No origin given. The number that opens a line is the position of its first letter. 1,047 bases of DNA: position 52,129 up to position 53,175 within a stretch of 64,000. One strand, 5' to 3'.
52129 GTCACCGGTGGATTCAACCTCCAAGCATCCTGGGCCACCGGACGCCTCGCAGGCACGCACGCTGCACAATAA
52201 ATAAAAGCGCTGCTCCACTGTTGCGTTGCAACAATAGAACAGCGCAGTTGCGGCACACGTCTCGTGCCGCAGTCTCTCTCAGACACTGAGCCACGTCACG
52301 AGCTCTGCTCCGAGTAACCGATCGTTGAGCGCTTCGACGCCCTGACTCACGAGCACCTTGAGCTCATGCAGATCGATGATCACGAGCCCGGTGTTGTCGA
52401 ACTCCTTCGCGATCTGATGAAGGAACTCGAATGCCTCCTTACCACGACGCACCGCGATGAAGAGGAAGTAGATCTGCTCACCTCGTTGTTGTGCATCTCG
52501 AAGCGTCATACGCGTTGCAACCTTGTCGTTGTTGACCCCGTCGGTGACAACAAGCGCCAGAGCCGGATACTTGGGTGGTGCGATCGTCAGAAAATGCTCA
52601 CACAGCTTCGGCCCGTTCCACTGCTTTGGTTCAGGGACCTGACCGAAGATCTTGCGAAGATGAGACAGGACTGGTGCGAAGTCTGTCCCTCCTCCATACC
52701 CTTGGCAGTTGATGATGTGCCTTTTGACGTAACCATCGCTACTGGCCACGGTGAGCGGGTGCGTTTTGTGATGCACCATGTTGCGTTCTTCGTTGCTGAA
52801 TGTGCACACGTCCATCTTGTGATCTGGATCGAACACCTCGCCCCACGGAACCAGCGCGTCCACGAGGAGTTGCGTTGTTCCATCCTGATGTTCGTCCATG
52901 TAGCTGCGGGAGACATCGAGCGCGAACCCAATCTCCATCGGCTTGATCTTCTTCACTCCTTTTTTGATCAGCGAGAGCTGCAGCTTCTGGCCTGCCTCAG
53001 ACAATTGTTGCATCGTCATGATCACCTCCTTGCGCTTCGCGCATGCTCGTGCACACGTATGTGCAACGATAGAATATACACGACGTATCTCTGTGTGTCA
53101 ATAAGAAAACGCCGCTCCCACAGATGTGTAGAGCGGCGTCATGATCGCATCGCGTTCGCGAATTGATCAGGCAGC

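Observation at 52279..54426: GC-rich three-gene cluster downstream of tRNA-Ser: vWA (intact MIDAS) protein plus two unknown proteins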

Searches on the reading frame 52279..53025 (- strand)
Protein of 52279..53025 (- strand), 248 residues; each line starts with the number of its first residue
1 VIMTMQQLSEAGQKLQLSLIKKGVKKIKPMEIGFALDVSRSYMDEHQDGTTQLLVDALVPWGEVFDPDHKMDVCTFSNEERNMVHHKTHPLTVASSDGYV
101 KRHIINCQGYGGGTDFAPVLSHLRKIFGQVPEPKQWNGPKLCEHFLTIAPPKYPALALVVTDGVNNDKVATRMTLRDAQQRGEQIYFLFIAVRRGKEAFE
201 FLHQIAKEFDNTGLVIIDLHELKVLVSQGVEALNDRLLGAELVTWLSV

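Call 4: search_protein_families(library=pfam, proteins=[window:52279-53025:-], max_evalue=0.1)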
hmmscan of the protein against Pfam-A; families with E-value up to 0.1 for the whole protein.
window:52279-53025:- (248 aa): 2 families
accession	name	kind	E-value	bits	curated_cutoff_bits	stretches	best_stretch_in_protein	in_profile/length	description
PF10138.15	vWA-TerF-like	-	5.5e-12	46.7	29.4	1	31-219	3-170/200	vWA found in TerF C terminus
PF00092.34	VWA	-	0.0011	19.7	23.8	1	32-210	2-155/174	von Willebrand factor type A domain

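Call 5: search_protein_families(library=phrogs, proteins=[window:52279-53025:-], max_evalue=0.1)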
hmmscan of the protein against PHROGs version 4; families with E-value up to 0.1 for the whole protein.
window:52279-53025:- (248 aa): 1 family
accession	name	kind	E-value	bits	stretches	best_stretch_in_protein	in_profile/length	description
phrog_5359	-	unknown function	3.8e-30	106.1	1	10-246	9-222/229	-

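Call 6: search_protein_families(library=ncbifam, proteins=[window:52279-53025:-], max_evalue=0.1)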
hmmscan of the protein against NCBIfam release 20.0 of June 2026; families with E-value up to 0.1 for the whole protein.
window:52279-53025:- (248 aa): 0 families

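Call 7: search_protein_families(library=padloc, proteins=[window:52279-53025:-], max_evalue=0.1)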
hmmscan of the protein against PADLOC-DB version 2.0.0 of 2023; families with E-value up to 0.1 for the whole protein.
window:52279-53025:- (248 aa): 0 families

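Call 11: find_homologous_proteins(query=window:52279-53019:-)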
Query window:52279-53019:- (246 aa): 8 proteins with E <= 0.001 among 471 candidates.
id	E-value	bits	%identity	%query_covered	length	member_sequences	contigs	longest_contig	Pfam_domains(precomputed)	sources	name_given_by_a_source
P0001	4.8e-149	513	91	100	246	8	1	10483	PF10138.16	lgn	-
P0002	1.3e-47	180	41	99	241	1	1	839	PF10138.16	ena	-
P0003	2.4e-44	170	41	99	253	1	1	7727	PF10138.16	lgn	-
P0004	9.9e-43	164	42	99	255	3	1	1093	PF10138.16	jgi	jgi:hypothetical protein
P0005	3.9e-41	159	40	98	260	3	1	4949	PF10138.16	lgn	-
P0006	4.2e-41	159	39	98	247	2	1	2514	PF10138.16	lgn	-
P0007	5.1e-41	159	41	99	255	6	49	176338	PF10138.16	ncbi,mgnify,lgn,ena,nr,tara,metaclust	ncbi:MAG: hypothetical protein CMB80_08385 [Flammeovirgaceae bacterium]|mgnify:FL=1|nr:hypothetical 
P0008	1.5e-34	138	37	99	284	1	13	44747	PF10138.16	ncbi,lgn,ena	-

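Call 15: find_encoding_contigs(protein=P0001, flank=10000, max_places=4)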
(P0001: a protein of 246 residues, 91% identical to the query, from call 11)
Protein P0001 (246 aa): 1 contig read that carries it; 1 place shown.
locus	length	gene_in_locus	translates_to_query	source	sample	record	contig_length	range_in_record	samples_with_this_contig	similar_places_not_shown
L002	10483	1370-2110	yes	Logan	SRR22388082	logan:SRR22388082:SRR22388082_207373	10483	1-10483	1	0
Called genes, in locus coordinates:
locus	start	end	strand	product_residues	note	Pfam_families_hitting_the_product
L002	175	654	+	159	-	-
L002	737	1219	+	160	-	-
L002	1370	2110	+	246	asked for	PF10138:vWA-TerF-like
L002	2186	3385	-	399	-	PF03486:HI0933_like, PF13738:Pyr_redox_3 (weak), PF22780:HI0933_like_1st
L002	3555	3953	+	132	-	PF00254:FKBP_C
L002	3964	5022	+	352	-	PF04055:Radical_SAM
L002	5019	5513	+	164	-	PF00293:NUDIX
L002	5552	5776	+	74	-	PF12674:Zn_ribbon_2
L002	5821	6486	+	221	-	PF13462:Thioredoxin_4, PF01323:DSBA, PF13743:Thioredoxin_5 (faint)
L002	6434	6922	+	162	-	PF07884:VKOR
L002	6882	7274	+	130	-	-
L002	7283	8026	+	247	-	PF07264:EI24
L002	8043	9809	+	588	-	PF01807:Zn_ribbon_DnaG, PF08275:DNAG_N, PF01751:Toprim, PF13155:Toprim_2, PF13362:Toprim_3 (weak), PF13662:Toprim_4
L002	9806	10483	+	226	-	?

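Call 17: find_encoding_contigs(protein=P0007, flank=8000, max_places=5)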
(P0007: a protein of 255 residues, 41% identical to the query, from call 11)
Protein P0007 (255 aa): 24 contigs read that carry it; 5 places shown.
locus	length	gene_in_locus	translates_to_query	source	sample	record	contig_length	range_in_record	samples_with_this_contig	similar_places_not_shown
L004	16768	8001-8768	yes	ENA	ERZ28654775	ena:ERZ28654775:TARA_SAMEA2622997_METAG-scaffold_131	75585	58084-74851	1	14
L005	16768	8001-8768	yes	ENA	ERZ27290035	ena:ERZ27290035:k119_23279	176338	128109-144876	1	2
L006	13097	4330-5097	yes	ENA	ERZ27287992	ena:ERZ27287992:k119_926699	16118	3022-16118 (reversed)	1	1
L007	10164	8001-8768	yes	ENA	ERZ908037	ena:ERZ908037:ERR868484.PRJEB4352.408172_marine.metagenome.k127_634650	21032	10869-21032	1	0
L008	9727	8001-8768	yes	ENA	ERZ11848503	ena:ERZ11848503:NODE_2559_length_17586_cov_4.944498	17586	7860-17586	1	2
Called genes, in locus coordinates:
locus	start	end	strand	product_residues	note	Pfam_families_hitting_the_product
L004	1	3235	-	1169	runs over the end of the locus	PF04879:Molybdop_Fe4S4, PF00384:Molybdopterin, PF01568:Molydop_binding, PF07992:Pyr_redox_2, PF13738:Pyr_redox_3, PF00070:Pyr_redox, PF18267:Rubredoxin_C, PF04324:Fer2_BFD, +2 more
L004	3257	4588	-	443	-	PF07690:MFS_1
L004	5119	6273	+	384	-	-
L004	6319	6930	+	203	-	PF02342:TerD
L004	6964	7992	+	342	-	-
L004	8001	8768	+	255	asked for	PF10138:vWA-TerF-like (weak)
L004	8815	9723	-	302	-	PF01266:DAO (faint), PF03486:HI0933_like (faint), PF07992:Pyr_redox_2, PF13738:Pyr_redox_3 (faint)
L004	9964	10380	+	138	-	-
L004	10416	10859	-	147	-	PF00042:Globin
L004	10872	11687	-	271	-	PF00005:ABC_tran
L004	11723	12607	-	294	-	PF00005:ABC_tran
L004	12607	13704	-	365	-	PF00528:BPD_transp_1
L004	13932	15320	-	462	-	PF13379:NMT1_2, PF09084:NMT1 (faint)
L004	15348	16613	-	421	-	PF13372:Alginate_exp (weak)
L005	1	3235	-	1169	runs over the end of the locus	PF04879:Molybdop_Fe4S4, PF00384:Molybdopterin, PF01568:Molydop_binding, PF07992:Pyr_redox_2, PF13738:Pyr_redox_3, PF00070:Pyr_redox, PF18267:Rubredoxin_C, PF04324:Fer2_BFD, +2 more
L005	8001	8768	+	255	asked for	PF10138:vWA-TerF-like (weak)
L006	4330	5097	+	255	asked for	PF10138:vWA-TerF-like (weak)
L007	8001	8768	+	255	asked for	PF10138:vWA-TerF-like (weak)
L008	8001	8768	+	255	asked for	PF10138:vWA-TerF-like (weak)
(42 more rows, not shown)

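Call 18: find_encoding_contigs(protein=P0008, flank=8000, max_places=4)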
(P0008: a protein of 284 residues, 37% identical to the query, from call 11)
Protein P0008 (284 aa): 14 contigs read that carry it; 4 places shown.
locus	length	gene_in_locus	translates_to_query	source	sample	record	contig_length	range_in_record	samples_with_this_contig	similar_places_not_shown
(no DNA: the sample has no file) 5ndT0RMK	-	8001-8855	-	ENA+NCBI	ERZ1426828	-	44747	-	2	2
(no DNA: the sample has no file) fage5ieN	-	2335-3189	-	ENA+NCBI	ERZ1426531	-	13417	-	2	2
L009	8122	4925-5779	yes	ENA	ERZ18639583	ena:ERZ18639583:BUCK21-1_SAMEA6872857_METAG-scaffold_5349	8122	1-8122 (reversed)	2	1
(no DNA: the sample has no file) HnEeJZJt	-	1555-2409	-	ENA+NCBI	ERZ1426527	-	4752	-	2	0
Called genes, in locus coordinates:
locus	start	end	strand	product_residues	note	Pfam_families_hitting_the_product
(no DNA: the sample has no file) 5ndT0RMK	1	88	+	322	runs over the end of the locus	PF03462:PCRF, PF00472:RF-1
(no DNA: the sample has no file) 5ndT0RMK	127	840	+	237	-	PF00318:Ribosomal_S2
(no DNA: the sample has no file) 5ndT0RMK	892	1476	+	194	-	PF00889:EF_TS, PF25025:EF-Ts_N (weak)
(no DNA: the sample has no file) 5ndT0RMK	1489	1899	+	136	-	-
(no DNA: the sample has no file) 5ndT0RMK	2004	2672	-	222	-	-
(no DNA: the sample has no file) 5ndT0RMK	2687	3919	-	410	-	PF13506:Glyco_transf_21, PF00535:Glycos_transf_2, PF10111:Glyco_tranf_2_2, PF13641:Glyco_tranf_2_3, PF01644:Chitin_synth_1 (faint), PF03142:Chitin_synth_2, PF13632:Glyco_trans_2_3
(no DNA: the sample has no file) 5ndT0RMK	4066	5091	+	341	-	PF03741:TerC, PF04332:DUF475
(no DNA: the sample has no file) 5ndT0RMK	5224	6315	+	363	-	-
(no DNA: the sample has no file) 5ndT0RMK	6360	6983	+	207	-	PF02342:TerD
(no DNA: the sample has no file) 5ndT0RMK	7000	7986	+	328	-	-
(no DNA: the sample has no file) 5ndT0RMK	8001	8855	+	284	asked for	PF10138:vWA-TerF-like (weak)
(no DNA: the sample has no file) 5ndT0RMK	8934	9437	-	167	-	PF09419:PGP_phosphatase (weak), PF13344:Hydrolase_6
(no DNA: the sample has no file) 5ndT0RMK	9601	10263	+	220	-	PF01409:tRNA-synt_2d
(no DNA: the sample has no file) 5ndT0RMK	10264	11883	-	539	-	PF14306:PUA_2, PF01747:ATP-sulfurylase, PF01583:APS_kinase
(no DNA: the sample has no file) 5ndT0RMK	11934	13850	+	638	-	PF03483:B3_4, PF03484:B5, PF03147:FDX-ACB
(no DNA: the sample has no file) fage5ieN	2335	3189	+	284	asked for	PF10138:vWA-TerF-like (weak)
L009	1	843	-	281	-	?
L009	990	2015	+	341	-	PF03741:TerC, PF04332:DUF475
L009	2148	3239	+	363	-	-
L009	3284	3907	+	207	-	PF02342:TerD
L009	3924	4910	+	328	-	-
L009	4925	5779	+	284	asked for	PF10138:vWA-TerF-like (weak)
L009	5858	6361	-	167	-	PF09419:PGP_phosphatase (weak), PF13344:Hydrolase_6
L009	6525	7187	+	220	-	PF01409:tRNA-synt_2d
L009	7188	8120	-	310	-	?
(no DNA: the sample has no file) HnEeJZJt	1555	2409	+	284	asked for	PF10138:vWA-TerF-like (weak)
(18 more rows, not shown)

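Call 19: find_encoding_contigs(protein=P0003, flank=8000, max_places=3)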
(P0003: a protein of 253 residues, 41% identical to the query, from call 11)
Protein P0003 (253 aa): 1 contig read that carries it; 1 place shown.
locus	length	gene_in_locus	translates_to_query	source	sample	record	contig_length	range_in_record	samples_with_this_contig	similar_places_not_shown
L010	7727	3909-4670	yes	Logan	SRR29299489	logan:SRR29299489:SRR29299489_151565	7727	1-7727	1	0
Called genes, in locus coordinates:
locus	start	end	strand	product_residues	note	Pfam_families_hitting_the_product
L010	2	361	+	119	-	?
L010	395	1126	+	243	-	PF03741:TerC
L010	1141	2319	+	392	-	-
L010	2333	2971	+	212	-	PF02342:TerD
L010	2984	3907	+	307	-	-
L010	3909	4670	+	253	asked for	PF10138:vWA-TerF-like (weak)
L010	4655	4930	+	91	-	-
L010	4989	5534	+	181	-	-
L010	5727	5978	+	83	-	-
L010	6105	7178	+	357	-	-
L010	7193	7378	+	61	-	-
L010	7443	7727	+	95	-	?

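Call 32: search_solved_structures(query=window:52279-53019:-, max_evalue=1, show_alignments=1)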
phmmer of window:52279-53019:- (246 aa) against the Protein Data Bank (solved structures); distinct sequences matched with E-value up to 1: 2.
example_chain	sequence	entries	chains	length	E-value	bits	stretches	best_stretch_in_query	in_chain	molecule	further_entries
2fo1_E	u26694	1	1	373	0.068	15.9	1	74-132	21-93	Lin-12 protein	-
2qxy_A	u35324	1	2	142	0.59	12.9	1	179-230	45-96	Response regulator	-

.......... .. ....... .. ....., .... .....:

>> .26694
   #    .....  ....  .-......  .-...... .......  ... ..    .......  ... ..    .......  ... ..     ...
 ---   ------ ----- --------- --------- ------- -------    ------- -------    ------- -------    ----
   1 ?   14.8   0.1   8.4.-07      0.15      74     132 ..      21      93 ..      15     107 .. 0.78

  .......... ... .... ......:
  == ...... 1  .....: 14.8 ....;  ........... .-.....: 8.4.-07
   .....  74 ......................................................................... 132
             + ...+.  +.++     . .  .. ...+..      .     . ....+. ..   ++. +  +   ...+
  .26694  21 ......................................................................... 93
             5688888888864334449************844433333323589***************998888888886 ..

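Call 35: search_dna_similar(query=window:52279-53019:-, collection=phages, mode=protein, max_rows=25)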
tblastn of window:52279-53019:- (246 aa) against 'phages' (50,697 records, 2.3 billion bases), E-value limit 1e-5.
Records with a match: 181; places in all: 181; records where one place covers at least 80% of the query: 178.
Best place of each record, by identity: <60% 181.
By first word of the organism name: Escherichia 104; Pseudomonas 29; Caulobacter 11; Klebsiella 10; Campylobacter 5; Justusliebigvirus 3; Phapecoctavirus 3; Acinetobacter 2; Brevundimonas 2; Bertelyvirus 2; and 9 more.
By host as written in the record: Escherichia coli 29; Escherichia coli K-12 MG1655 18; Pseudomonas syringae pv. actinidiae 16; - 15; Caulobacter vibrioides CB15 11; Escherichia sp. 5; Campylobacter jejuni 5; Escherichia coli K-12 4; and 55 more.
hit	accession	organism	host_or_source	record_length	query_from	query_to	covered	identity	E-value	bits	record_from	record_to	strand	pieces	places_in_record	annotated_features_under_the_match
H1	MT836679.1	Bacteriophage sp.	human fecal samples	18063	1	244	99%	38.2%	6e-38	145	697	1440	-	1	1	record has no annotation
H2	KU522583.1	Enterobacteria phage ECGD1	-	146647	5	244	98%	29.3%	1e-15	81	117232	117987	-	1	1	hypothetical protein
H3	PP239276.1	Escherichia phage BME3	Escherichia coli ATCC 15597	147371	5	244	98%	29.3%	1e-15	81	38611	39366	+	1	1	vWA domain-containing protein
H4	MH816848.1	Escherichia phage vB_vPM_PD06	Escherichia coli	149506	5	244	98%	29.3%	1e-15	81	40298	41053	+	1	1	hypothetical protein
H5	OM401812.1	Escherichia phage vB_EcoM_PD211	Escherichia coli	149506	5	244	98%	29.3%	1e-15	81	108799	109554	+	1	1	record has no annotation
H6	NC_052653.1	Escherichia phage vB_vPM_PD06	Escherichia coli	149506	5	244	98%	29.3%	1e-15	81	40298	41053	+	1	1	hypothetical protein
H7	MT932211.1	Escherichia phage VEcB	Escherichia coli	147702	5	244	98%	29.2%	2e-15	81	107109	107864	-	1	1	hypothetical protein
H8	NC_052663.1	Escherichia phage VEcB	Escherichia coli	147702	5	244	98%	29.2%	2e-15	81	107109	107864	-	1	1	hypothetical protein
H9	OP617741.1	Klebsiella phage KP13-16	Klebsiella pneumoniae KP13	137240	5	245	98%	29.0%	9e-15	79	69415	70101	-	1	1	hypothetical protein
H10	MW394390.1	Klebsiella phage vB_KpM_FBKp34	Klebsiella pneumoniae K6453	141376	5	245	98%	29.0%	9e-15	79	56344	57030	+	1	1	putative tellurium resistance protein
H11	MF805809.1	Escherichia phage vB_EcoM_PHB05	shiga toxin-producing Escherichia coli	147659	5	244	98%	28.9%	1e-15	81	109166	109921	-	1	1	hypothetical protein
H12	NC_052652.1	Escherichia phage vB_EcoM_PHB05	shiga toxin-producing Escherichia coli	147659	5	244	98%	28.9%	1e-15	81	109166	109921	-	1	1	hypothetical protein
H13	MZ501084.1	Escherichia phage JohannJBalmer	Escherichia coli K-12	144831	5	244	98%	28.9%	2e-15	81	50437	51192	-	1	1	hypothetical protein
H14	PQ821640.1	Escherichia phage SD2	Escherichia sp.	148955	5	244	98%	28.9%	2e-15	81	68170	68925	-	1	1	SD2000085: VWA domain-containing protein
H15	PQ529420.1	Escherichia phage Eryne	Escherichia coli UTI89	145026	5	244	98%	28.9%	2e-15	81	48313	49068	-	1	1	HNH endonuclease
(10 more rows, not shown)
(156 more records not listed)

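Call 37: get_annotated_region(hit=H3, flank=5000)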
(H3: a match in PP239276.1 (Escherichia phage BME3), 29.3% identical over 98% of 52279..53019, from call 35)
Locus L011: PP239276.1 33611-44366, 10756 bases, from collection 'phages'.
description: Escherichia phage BME3, complete genome.
organism: Escherichia phage BME3 (NCBI taxid 3119681)
taxonomy: Viruses; Duplodnaviria; Heunggongvirae; Uroviricota; Caudoviricetes; Stephanstirmvirinae; Justusliebigvirus
host: Escherichia coli ATCC 15597; source: estuarine water; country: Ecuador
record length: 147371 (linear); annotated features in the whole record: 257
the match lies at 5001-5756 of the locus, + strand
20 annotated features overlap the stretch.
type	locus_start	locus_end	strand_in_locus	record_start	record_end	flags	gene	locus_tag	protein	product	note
CDS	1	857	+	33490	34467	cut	-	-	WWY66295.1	tellurium resistance protein TerC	-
CDS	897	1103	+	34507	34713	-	-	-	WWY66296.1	hypothetical protein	-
CDS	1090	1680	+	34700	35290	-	-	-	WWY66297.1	hypothetical protein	-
CDS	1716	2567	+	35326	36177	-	-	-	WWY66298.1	hypothetical protein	-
CDS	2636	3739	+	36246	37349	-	-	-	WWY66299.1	tellurite resistance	-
CDS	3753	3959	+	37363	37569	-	-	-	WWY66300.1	hypothetical protein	-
CDS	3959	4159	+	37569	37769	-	-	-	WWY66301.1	hypothetical protein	-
CDS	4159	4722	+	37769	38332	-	-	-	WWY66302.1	hypothetical protein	-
CDS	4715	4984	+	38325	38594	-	-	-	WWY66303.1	hypothetical protein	-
CDS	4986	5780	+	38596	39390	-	-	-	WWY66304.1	vWA domain-containing protein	-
CDS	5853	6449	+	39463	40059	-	-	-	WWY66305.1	hypothetical protein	-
CDS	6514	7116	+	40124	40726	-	-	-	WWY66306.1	hypothetical protein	-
CDS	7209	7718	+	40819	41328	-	-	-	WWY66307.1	putative cell wall hydrolase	-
CDS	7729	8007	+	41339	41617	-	-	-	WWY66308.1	hypothetical protein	-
CDS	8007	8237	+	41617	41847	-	-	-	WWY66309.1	hypothetical protein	-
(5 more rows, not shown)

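Call 38: get_annotated_region(hit=H1, flank=6000)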
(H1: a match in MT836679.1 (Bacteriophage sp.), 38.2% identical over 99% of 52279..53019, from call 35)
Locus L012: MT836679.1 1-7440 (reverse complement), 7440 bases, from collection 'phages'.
description: UNVERIFIED: Bacteriophage sp. clone scaffold_2806 genomic sequence.
organism: Bacteriophage sp. (NCBI taxid 38018)
taxonomy: Viruses
host: -; source: human fecal samples; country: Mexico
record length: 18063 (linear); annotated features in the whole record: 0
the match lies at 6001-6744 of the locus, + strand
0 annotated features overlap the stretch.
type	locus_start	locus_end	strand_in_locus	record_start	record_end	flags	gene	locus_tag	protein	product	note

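Call 42: search_protein_families(library=pfam, proteins=[L010:1141-2319:+, L010:2984-3907:+, L009:2148-3239:+, L009:3924-4910:+, L004:5119-6273:+, L004:6964-7992:+, L010:4655-4930:+, L010:4989-5534:+, L010:6105-7178:+], max_evalue=0.1)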
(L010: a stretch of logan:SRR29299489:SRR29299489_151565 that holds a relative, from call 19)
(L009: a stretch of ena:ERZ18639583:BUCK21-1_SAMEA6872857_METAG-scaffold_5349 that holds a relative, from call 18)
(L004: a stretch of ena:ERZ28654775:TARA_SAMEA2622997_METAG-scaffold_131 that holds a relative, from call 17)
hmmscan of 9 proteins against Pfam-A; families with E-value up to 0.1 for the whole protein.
L010:1141-2319:+ (392 aa): 0 families

L010:2984-3907:+ (307 aa): 2 families
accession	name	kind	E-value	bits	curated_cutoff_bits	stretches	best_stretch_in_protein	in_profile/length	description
PF21896.2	Talin_IBS2B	-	0.021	15.2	27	1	81-150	44-111/118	Talin IBS2B domain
PF00591.27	Glycos_transf_3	-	0.082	13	27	0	183-260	171-248/253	Glycosyl transferase family, a/b domain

L009:2148-3239:+ (363 aa): 5 families
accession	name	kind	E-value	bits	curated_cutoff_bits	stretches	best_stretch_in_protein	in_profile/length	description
PF05633.16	ROH1-like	-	0.0027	17.2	21.5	1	81-175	286-380/384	Protein ROH1-like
PF10473.14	CENP-F_leu_zip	-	0.0051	17.3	34.5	1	113-235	17-131/140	Leucine-rich repeats of kinetochore protein Cenp-F/LEK1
PF01025.24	GrpE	-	0.017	15.3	25.8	0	233-279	88-124/165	GrpE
PF05791.16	Bacillus_HBL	-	0.026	14.8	29.1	0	113-180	98-165/177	Bacillus haemolytic enterotoxin (HBL)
PF22132.1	TilS-like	-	0.052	13.5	30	0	329-355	31-57/66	TilS-like substrate binding domain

L009:3924-4910:+ (328 aa): 1 family
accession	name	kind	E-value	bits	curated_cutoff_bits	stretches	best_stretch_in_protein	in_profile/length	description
PF05816.16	TelA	-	0.0011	18.5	30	1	110-238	13-148/332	Toxic anion resistance protein (TelA)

L004:5119-6273:+ (384 aa): 0 families

L004:6964-7992:+ (342 aa): 1 family
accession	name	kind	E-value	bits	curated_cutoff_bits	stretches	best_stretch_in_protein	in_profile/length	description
PF23921.1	DUF7260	-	0.036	13.9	27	1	189-273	121-204/242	Domain of unknown function (DUF7260)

L010:4655-4930:+ (91 aa): 2 families
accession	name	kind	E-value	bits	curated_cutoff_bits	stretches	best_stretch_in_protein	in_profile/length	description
PF20035.4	DUF6439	-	0.0089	16.8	27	1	46-87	41-82/92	Family of unknown function (DUF6439)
PF22206.1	Cas_Csm6_6H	-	0.013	15.7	23.4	1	8-30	21-43/53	CRISPR-associated protein Csm6 6H domain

L010:4989-5534:+ (181 aa): 4 families
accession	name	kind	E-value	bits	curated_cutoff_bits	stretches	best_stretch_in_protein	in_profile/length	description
PF13828.11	DUF4190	-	0.012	15.8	35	1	77-133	5-62/62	Domain of unknown function (DUF4190)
PF23706.1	Rv1893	-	0.023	15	27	1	13-65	7-59/72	Rv1893-like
PF05767.17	Pox_A14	-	0.048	14.3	27.7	1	85-133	19-65/93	Poxvirus virion envelope protein A14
PF06157.16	DUF973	-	0.096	12.3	26.4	0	67-132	52-117/309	Protein of unknown function (DUF973)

L010:6105-7178:+ (357 aa): 1 family
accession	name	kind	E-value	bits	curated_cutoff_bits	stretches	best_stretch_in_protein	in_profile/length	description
PF06067.16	DUF932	-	0.00073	19.8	23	1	162-311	80-216/227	Domain of unknown function (DUF932)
